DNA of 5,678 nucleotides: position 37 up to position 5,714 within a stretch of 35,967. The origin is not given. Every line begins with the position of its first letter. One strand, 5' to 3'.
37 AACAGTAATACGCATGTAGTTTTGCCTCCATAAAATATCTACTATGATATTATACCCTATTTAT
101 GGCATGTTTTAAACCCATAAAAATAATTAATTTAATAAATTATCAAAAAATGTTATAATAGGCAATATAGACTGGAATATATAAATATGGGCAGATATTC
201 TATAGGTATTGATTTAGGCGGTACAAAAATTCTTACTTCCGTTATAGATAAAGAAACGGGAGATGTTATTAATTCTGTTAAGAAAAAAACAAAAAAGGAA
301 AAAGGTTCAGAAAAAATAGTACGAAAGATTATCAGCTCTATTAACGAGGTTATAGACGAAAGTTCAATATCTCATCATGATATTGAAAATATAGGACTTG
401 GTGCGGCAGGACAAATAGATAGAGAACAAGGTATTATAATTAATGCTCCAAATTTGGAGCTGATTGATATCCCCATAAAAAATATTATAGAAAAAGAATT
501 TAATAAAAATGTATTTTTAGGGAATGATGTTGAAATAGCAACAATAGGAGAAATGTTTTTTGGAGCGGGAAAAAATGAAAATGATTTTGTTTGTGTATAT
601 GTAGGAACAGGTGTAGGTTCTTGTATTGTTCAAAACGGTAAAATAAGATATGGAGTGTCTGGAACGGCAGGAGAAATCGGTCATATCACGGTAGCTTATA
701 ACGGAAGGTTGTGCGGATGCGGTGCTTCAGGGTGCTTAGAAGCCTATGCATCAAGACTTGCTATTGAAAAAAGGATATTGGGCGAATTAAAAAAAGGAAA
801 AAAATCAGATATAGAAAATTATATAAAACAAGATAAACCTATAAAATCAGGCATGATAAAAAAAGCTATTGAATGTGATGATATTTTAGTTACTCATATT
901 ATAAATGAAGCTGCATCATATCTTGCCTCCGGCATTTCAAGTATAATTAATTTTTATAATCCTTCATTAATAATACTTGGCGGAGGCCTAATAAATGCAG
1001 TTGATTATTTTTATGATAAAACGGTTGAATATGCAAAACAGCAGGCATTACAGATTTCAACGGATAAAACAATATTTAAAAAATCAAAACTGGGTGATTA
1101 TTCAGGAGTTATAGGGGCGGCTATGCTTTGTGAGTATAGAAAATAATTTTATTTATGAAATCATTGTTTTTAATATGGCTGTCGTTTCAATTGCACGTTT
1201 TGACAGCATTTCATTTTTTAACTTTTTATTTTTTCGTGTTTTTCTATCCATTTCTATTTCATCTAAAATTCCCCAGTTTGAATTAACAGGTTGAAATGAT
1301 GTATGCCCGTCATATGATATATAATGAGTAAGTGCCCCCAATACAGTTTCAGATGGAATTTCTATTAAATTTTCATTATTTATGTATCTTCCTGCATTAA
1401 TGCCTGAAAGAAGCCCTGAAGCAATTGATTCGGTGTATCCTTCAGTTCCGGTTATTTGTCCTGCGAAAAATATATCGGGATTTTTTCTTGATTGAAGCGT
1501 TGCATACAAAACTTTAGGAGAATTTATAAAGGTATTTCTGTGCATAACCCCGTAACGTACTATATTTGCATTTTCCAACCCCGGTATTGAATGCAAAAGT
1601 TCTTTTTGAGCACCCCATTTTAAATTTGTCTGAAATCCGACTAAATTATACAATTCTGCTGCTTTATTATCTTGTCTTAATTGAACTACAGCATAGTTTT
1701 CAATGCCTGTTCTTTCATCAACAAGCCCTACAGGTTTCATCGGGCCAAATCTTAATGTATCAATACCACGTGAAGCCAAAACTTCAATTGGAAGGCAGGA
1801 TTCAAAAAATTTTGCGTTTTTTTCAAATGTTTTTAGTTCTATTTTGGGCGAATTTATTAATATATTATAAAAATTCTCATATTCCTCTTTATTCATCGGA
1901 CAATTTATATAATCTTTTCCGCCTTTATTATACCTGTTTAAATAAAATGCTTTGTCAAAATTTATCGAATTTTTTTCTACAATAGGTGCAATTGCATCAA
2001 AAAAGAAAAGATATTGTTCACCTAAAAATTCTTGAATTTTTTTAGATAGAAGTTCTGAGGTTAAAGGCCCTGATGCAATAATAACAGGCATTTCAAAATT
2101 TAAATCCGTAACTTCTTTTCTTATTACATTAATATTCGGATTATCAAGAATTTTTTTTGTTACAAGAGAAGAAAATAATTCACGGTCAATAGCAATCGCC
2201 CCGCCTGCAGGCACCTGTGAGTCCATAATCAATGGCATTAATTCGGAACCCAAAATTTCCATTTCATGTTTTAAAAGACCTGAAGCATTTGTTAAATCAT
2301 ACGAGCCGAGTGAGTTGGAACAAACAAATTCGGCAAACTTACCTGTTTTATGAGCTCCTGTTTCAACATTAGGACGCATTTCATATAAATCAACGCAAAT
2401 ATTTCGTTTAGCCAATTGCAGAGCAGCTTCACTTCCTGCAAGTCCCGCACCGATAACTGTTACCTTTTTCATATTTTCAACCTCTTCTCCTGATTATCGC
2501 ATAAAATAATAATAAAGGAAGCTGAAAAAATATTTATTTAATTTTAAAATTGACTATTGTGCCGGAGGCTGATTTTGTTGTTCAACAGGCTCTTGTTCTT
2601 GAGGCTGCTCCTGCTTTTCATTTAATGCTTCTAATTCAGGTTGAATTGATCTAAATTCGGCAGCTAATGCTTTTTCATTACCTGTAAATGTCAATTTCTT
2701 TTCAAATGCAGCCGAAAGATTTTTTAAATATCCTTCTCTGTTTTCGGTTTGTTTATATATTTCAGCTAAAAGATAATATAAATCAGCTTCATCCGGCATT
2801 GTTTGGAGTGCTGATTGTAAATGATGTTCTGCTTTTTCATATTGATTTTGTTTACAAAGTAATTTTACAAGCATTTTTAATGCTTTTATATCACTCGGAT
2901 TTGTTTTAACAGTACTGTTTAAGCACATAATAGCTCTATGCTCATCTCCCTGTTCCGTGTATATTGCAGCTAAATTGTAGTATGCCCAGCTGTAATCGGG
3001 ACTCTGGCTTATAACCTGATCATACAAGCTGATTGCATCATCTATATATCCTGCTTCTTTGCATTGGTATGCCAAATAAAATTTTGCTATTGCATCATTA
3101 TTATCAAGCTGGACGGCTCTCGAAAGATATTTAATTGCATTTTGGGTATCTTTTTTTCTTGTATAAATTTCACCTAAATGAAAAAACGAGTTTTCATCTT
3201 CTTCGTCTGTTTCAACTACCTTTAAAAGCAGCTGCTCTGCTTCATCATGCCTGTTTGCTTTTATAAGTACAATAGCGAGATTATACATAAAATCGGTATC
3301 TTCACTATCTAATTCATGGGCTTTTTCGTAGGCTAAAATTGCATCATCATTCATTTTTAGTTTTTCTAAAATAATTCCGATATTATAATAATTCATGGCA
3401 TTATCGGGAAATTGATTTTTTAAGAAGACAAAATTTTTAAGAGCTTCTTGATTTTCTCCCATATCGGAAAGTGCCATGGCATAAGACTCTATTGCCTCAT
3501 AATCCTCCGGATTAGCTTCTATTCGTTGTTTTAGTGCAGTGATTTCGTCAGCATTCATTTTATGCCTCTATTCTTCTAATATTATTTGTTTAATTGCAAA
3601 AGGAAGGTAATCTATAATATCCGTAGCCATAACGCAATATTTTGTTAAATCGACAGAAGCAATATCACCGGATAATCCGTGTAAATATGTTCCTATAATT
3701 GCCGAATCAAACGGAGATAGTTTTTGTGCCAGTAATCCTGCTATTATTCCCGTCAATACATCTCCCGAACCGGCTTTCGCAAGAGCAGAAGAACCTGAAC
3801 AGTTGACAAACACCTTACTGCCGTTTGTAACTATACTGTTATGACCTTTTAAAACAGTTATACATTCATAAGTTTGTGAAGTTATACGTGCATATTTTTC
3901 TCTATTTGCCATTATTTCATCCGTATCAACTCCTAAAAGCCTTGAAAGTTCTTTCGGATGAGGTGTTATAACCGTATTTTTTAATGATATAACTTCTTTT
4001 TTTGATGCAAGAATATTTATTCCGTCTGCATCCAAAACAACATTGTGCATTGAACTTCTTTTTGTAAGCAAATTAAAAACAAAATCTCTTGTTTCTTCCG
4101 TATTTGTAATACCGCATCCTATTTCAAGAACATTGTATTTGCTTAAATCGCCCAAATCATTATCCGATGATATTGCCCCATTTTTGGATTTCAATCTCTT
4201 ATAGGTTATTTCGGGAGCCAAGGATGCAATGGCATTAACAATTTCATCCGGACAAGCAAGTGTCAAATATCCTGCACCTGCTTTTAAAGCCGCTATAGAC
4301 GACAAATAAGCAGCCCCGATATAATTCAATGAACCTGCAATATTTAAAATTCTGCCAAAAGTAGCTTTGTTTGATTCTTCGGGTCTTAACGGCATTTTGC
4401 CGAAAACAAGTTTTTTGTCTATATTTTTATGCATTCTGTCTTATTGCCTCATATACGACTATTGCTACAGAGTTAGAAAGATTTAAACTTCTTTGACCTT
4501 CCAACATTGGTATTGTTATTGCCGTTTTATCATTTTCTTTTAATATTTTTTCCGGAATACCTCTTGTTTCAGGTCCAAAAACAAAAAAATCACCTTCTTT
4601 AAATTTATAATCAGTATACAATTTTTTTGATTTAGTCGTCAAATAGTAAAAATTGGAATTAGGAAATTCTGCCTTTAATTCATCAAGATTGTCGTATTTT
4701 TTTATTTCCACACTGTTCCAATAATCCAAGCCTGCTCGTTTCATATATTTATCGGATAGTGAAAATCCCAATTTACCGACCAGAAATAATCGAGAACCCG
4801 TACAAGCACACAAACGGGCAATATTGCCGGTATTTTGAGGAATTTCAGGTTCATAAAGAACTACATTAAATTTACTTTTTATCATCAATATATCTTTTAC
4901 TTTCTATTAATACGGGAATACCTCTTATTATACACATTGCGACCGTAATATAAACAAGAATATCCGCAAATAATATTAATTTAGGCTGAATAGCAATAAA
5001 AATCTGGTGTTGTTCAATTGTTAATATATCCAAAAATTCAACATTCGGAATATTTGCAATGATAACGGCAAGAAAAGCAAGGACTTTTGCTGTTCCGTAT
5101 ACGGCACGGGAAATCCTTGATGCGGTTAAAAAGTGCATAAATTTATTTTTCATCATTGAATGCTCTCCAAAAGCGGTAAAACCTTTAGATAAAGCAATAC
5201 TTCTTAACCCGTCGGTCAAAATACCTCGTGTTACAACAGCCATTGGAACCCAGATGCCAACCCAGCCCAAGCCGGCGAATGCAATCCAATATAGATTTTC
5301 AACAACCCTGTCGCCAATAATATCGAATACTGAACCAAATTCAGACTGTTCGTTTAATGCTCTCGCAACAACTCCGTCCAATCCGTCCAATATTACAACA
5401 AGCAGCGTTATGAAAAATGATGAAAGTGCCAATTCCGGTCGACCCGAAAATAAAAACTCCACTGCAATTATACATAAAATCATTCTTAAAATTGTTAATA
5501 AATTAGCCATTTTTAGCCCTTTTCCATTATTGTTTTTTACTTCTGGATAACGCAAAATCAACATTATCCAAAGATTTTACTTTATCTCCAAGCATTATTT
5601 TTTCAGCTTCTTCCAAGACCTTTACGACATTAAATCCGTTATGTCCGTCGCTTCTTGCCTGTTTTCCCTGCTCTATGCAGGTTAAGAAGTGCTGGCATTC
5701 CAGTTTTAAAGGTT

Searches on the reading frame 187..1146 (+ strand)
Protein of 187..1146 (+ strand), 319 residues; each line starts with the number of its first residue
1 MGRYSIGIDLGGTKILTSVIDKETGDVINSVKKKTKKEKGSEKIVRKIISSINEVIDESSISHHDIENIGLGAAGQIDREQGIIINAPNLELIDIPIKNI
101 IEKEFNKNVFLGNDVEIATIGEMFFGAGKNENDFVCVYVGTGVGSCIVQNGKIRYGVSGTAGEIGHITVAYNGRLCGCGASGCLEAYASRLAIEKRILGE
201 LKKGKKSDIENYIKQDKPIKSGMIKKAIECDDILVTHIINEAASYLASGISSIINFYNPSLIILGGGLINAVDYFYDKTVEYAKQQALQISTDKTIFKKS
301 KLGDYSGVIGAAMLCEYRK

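Call 36: search_protein_families(library=pfam, proteins=[window:187-1146:+])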
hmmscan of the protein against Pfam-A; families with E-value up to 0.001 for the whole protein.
window:187-1146:+ (319 aa): 3 families
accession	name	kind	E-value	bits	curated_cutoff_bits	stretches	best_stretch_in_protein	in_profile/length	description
PF00480.26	ROK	-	2.2e-67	228.1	22.9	1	6-315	2-291/294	ROK family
PF01869.26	BcrAD_BadFG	-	3.8e-07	30.4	31.5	1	6-314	1-270/271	BadF/BadG/BcrA/BcrD ATPase family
PF00370.27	FGGY_N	-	0.00016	21.8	28.8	1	4-75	1-79/245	FGGY family of carbohydrate kinases, N-terminal domain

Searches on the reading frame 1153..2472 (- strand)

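Call 36: search_protein_families(library=pfam, proteins=[window:1153-2472:-])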
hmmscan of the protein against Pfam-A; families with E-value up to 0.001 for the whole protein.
window:1153-2472:- (439 aa): 4 families
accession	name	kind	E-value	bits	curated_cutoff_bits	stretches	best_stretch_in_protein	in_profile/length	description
PF01134.28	GIDA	-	1e-100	338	22.1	1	3-367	1-390/391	Glucose inhibited division protein A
PF13450.12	NAD_binding_8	-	4.7e-05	24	21.9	1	6-36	1-31/68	NAD(P)-binding Rossmann-like domain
PF01266.30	DAO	-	6.8e-05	23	27.9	1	3-46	1-46/353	FAD dependent oxidoreductase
PF03486.20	HI0933_like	-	0.00051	20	50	0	3-36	2-35/244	HI0933-like protein Rossmann domain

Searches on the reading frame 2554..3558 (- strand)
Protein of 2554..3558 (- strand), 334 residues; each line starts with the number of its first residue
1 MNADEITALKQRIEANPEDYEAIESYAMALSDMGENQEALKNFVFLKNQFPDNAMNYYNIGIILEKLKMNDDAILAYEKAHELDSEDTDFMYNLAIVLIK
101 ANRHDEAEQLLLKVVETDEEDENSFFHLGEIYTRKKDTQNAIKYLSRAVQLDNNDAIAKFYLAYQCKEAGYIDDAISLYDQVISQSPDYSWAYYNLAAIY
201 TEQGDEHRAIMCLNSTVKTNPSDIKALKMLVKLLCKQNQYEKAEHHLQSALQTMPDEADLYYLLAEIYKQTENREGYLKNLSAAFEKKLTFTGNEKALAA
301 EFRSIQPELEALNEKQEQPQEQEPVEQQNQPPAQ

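Call 36: search_protein_families(library=pfam, proteins=[window:2554-3558:-])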
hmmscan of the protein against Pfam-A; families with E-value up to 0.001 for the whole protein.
window:2554-3558:- (334 aa): 31 families (the best 25 are shown)
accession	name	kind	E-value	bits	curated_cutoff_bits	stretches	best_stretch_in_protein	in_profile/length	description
PF14559.12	TPR_19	-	1.6e-31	108.8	25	3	70-122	7-59/68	Tetratricopeptide repeat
PF13431.12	TPR_17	-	4.6e-29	98.7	24.4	1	178-210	1-33/34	Tetratricopeptide repeat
PF00515.34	TPR_1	-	2.7e-28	97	27.8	3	57-86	4-33/34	Tetratricopeptide repeat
PF07719.23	TPR_2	-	1.6e-27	93.8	27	2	56-86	3-33/34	Tetratricopeptide repeat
PF13428.12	TPR_14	-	1.7e-24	84.2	23.5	1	160-198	5-43/44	Tetratricopeptide repeat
PF13414.12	TPR_11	-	4.8e-23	81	26.8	2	168-204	6-42/42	TPR repeat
PF13432.12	TPR_16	-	3.3e-22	79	32.7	2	92-156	1-65/65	Tetratricopeptide repeat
PF13181.12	TPR_8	-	4.2e-22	76.8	25.7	1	124-155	3-34/34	Tetratricopeptide repeat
PF13424.12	TPR_12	-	1.1e-21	77.2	30.1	1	173-216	27-71/77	Tetratricopeptide repeat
PF23914.1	TPR_CcmH_CycH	-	1.8e-19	70.6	42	3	49-151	45-150/158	Cytochrome c-type biogenesis protein H TPR domain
PF14561.12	TPR_20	-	6.8e-19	68.4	25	2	3-44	5-46/90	Tetratricopeptide repeat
PF13174.12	TPR_6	-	1.7e-16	60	26.3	0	192-222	2-32/33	Tetratricopeptide repeat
PF13176.12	TPR_7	-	3e-16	58.5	27.9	0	92-122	3-33/36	Tetratricopeptide repeat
PF12895.13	ANAPC3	-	4.7e-16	59.3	27.2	2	171-249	4-81/82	Anaphase-promoting complex, cyclosome, subunit 3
PF22860.2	DUF7017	-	6.8e-15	55.7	27.5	2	159-253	4-100/141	Domain of unknown function (DUF7017)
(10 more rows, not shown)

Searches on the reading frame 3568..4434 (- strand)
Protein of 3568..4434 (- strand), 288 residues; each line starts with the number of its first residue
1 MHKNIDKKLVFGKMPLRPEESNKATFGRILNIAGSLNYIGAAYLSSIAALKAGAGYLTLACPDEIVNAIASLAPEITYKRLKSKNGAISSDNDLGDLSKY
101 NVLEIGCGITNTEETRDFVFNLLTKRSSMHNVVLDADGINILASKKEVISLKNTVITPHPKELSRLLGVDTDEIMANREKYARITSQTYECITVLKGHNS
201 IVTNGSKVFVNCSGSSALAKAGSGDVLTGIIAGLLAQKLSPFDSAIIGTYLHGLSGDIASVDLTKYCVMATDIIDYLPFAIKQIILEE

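Call 36: search_protein_families(library=pfam, proteins=[window:3568-4434:-])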
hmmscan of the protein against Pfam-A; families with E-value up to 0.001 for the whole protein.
window:3568-4434:- (288 aa): 3 families
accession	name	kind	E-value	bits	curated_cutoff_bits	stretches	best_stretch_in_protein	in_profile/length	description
PF01256.23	Carb_kinase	-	2e-54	185.1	27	1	32-278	4-241/242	NAD(P)H-hydrate dehydratase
PF02110.20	HK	-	3e-07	30.5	27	1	165-259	127-222/247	Hydroxyethylthiazole kinase family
PF08543.17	Phos_pyr_kin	-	0.00029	20.7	27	1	108-244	67-220/246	Phosphomethylpyrimidine kinase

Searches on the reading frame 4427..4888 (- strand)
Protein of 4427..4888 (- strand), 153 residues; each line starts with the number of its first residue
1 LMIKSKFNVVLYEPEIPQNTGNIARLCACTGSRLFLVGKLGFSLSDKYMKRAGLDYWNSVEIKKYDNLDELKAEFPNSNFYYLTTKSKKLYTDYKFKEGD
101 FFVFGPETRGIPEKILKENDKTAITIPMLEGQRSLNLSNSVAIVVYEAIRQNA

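Call 36: search_protein_families(library=pfam, proteins=[window:4427-4888:-])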
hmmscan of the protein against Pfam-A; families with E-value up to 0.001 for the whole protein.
window:4427-4888:- (153 aa): 1 family
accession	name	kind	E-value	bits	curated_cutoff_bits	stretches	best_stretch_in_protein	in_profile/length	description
PF00588.24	SpoU_methylase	-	1.6e-35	122.8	29.7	1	7-146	2-142/142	SpoU rRNA Methylase family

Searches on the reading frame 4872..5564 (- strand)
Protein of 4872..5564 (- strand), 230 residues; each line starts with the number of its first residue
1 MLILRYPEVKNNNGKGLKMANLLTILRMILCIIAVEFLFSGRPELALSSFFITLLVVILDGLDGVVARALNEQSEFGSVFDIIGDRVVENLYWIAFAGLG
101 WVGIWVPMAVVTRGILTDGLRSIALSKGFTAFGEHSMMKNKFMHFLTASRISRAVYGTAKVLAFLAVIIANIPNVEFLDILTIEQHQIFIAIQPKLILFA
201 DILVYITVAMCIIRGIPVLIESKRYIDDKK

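Call 36: search_protein_families(library=pfam, proteins=[window:4872-5564:-])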
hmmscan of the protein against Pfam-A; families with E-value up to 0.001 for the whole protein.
window:4872-5564:- (230 aa): 1 family
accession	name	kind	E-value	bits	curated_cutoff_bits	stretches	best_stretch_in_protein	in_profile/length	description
PF01066.26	CDP-OH_P_transf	-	1.7e-16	61.4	22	1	18-149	2-130/152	CDP-alcohol phosphatidyltransferase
